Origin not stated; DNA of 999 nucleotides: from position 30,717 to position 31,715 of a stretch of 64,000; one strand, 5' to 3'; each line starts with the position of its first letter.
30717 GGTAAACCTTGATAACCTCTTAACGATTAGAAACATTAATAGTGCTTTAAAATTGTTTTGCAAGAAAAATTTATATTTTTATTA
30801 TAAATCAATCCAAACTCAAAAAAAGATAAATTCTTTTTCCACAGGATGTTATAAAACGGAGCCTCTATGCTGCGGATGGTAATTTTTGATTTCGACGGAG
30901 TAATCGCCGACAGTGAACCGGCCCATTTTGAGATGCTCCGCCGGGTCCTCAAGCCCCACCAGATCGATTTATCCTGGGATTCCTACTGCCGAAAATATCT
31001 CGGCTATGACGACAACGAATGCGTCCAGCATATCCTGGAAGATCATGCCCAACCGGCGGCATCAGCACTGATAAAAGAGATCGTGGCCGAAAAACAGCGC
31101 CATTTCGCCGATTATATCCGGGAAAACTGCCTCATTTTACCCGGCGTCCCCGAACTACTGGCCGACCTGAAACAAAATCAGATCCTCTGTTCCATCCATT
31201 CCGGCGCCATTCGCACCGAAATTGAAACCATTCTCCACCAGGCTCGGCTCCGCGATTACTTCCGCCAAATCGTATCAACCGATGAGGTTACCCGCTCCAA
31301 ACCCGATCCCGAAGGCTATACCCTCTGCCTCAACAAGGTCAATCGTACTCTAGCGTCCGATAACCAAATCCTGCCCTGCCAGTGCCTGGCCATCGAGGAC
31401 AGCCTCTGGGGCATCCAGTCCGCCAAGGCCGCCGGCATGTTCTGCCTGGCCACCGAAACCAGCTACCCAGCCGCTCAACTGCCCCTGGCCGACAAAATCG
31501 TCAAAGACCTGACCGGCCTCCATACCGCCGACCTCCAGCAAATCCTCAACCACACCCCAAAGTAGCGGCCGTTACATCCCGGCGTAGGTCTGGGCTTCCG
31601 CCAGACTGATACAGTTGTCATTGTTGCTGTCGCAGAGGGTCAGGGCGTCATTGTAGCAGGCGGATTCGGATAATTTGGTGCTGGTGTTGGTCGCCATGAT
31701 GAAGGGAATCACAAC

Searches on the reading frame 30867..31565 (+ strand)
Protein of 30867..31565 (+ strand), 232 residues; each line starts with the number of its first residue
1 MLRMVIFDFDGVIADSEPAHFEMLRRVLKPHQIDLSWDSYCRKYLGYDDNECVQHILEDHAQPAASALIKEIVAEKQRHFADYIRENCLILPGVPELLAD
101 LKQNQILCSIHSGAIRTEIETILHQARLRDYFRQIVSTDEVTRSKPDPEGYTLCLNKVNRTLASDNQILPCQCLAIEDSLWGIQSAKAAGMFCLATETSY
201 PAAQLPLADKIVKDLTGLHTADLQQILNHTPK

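Call 66: search_protein_families(library=pfam, proteins=[window:30867-31565:+], max_evalue=1e-10)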
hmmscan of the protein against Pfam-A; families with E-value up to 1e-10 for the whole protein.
window:30867-31565:+ (232 aa): 2 families
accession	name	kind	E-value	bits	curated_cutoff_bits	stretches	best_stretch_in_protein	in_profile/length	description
PF13419.12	HAD_2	-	1e-31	110.9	23.8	1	5-195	1-177/178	Haloacid dehalogenase-like hydrolase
PF00702.32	Hydrolase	-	1e-24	88.4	26.4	1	3-190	2-191/191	haloacid dehalogenase-like hydrolase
